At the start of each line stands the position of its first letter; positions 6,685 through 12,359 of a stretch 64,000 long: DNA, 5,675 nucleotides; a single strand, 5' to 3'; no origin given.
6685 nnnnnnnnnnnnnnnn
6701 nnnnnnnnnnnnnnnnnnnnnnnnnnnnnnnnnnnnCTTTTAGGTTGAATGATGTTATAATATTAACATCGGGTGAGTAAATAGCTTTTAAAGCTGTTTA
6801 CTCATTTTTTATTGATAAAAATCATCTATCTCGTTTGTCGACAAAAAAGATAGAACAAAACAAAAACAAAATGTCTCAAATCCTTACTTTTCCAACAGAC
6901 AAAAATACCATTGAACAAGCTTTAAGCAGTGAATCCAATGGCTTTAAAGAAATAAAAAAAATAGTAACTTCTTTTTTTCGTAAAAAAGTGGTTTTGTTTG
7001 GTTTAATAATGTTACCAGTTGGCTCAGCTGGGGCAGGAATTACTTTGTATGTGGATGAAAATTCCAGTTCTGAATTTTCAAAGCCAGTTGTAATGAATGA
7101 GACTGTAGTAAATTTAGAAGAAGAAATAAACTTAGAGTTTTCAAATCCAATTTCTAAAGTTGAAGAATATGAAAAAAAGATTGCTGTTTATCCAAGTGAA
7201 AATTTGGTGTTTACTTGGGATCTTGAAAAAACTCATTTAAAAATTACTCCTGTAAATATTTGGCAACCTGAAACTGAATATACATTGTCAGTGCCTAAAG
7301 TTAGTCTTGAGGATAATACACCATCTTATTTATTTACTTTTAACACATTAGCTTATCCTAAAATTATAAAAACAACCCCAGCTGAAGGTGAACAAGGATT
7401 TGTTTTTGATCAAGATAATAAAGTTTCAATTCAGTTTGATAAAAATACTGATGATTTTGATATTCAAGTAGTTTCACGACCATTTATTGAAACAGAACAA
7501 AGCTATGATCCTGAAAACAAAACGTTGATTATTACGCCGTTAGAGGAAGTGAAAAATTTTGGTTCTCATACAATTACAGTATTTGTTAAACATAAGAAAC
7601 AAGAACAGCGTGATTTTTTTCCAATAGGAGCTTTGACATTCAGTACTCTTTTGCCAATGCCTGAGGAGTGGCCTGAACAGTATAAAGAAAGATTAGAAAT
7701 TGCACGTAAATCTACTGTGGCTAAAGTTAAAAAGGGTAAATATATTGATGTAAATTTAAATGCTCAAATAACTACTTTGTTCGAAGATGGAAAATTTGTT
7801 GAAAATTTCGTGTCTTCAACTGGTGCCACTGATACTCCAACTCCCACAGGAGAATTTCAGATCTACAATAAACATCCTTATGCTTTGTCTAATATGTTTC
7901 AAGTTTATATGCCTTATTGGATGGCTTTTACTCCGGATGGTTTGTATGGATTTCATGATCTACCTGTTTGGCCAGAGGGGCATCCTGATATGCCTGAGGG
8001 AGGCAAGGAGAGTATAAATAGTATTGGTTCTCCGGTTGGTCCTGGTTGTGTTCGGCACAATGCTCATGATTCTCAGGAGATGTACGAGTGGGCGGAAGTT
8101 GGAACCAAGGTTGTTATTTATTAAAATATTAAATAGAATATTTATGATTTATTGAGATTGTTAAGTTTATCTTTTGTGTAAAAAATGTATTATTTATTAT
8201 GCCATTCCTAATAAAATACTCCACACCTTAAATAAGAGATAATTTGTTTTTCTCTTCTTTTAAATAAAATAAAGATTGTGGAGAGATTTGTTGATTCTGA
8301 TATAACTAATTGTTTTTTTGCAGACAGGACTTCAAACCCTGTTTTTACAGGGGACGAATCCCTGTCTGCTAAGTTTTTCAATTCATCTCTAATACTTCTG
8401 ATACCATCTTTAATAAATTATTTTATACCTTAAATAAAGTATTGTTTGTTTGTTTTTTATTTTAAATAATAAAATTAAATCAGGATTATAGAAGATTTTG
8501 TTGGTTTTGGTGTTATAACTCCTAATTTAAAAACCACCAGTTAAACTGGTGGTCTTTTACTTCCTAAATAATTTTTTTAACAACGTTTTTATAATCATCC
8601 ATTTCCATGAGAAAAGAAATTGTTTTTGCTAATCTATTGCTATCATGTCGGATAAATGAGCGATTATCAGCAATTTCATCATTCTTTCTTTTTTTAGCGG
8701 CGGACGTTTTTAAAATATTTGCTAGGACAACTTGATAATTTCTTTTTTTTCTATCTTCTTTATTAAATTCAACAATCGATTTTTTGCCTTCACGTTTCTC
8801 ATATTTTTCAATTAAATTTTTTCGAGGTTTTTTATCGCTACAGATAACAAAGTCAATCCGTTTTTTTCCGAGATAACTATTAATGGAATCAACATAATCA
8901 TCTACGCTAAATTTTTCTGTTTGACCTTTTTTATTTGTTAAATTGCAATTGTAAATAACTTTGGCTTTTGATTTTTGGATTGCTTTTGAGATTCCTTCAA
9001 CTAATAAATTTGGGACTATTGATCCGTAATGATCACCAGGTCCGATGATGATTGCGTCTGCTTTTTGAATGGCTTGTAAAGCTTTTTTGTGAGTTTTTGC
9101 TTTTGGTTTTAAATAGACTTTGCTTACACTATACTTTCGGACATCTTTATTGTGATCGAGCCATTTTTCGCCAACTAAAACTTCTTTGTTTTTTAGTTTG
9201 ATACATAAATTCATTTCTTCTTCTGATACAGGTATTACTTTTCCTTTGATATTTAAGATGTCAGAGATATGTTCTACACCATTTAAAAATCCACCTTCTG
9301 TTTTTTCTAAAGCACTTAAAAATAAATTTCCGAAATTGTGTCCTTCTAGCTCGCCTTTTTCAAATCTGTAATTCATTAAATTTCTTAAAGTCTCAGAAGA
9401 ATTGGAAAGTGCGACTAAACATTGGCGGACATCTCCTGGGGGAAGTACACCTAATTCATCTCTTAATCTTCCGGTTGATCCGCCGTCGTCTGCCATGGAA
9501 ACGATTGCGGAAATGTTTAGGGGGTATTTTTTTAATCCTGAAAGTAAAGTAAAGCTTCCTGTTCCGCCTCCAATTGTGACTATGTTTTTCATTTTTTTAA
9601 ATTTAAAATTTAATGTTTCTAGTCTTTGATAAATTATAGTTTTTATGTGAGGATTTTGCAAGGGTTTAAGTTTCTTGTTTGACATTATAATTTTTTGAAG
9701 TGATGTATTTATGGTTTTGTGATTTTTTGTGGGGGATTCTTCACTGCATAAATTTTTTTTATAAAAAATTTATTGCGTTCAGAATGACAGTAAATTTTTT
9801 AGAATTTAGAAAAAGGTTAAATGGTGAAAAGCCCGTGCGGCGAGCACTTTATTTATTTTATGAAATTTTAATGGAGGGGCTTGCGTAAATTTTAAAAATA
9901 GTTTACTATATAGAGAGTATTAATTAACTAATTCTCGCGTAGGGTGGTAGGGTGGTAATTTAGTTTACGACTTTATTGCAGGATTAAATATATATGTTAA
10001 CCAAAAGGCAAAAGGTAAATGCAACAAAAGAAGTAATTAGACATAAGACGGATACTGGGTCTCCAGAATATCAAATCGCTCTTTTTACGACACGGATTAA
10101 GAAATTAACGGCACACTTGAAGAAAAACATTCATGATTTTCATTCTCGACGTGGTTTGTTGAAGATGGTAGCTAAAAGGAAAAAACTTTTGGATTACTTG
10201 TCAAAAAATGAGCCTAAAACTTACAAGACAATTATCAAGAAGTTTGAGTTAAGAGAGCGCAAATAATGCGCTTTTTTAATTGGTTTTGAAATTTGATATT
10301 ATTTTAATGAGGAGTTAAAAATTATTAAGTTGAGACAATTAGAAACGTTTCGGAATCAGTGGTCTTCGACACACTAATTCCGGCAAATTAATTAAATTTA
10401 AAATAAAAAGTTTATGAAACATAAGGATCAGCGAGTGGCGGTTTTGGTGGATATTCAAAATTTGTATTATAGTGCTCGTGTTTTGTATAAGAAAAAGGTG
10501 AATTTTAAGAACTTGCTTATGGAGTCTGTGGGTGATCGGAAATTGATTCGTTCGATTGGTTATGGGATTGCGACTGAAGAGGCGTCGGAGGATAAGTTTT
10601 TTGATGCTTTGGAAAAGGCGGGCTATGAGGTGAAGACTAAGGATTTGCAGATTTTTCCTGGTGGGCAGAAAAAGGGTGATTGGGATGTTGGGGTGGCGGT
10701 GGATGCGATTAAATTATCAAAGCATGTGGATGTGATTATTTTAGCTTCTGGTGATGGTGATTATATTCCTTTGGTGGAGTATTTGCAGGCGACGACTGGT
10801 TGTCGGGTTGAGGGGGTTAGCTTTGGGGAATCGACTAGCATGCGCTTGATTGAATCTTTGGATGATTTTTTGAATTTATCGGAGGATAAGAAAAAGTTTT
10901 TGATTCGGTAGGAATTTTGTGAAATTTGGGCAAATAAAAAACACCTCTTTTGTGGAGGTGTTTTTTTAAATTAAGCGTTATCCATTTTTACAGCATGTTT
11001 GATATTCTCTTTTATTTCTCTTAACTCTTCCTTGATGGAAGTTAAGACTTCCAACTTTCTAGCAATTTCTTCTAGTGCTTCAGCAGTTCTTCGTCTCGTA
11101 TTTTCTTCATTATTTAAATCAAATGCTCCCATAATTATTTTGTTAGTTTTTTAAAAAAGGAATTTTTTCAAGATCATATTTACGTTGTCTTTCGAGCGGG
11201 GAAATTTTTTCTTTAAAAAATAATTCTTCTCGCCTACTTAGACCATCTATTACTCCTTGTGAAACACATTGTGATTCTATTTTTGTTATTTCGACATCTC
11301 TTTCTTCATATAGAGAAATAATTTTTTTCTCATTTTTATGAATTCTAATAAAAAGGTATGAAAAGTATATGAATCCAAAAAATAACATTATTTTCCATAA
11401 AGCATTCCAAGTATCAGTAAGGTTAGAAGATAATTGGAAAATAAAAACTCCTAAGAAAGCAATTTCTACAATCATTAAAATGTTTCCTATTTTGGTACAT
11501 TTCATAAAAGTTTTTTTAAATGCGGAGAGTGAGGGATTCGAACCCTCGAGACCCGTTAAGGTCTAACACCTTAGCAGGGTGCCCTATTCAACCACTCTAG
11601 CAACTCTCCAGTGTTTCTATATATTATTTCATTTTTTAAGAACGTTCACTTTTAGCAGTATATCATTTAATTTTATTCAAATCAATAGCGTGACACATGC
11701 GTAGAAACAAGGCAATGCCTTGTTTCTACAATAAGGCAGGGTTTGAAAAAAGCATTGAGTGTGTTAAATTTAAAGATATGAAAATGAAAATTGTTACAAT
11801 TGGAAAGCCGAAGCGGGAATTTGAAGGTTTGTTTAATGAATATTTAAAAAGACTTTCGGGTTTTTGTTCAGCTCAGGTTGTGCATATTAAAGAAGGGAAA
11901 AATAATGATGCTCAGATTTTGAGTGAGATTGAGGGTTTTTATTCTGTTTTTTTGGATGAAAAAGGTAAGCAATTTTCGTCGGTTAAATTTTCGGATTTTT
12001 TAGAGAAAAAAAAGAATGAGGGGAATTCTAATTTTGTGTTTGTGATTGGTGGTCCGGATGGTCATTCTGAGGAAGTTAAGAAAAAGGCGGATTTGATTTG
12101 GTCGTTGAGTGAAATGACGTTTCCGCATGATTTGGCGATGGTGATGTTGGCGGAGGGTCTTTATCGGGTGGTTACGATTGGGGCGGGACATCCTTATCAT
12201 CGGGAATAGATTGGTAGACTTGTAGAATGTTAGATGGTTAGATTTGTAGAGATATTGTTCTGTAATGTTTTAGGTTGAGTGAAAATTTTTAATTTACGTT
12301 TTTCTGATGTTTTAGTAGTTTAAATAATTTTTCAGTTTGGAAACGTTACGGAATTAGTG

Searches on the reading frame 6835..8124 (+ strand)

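Call 13: search_protein_families(library=pfam, proteins=[window:6835-8124:+], max_evalue=0.001)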
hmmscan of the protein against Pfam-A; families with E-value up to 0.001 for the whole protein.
window:6835-8124:+ (429 aa): 2 families
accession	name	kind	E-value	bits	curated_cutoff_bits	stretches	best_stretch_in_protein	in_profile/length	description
PF03734.19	YkuD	-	1.1e-16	62.1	23.4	1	302-428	2-146/146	L,D-transpeptidase catalytic domain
PF13205.12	Big_5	-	4.6e-10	40.6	23.6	1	87-171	14-105/105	Bacterial Ig-like domain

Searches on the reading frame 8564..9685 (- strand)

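Call 13: search_protein_families(library=pfam, proteins=[window:8564-9685:-], max_evalue=0.001)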
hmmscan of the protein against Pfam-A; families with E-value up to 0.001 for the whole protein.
window:8564-9685:- (373 aa): 1 family
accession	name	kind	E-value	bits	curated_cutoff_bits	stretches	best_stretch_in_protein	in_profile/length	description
PF01933.23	CofD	-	1.1e-91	307.4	30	1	35-324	1-289/290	2-phospho-L-lactate transferase CofD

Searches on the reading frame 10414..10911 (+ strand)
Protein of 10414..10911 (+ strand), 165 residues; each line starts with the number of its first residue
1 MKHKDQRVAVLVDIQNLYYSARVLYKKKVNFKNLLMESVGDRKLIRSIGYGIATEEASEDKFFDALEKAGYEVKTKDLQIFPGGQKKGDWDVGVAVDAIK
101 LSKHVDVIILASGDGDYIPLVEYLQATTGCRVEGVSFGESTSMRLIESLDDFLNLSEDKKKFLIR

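Call 13: search_protein_families(library=pfam, proteins=[window:10414-10911:+], max_evalue=0.001)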
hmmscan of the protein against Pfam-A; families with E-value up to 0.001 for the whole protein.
window:10414-10911:+ (165 aa): 1 family
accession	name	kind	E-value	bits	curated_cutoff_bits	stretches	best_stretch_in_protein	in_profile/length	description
PF01936.24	NYN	-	1.1e-31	110.7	24.2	1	7-155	1-144/145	NYN domain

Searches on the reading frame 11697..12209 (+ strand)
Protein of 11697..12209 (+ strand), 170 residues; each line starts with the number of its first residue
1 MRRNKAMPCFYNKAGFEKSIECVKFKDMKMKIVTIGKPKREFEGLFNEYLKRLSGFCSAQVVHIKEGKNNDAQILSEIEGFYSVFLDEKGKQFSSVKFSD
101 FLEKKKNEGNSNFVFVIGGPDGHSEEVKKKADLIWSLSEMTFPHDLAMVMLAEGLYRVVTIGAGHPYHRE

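Call 13: search_protein_families(library=pfam, proteins=[window:11697-12209:+], max_evalue=0.001)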
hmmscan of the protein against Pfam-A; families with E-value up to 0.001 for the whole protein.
window:11697-12209:+ (170 aa): 1 family
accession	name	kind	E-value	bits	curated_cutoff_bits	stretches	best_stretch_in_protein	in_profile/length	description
PF02590.22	SPOUT_MTase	-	6.8e-44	150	27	1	28-168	1-154/154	Predicted SPOUT methyltransferase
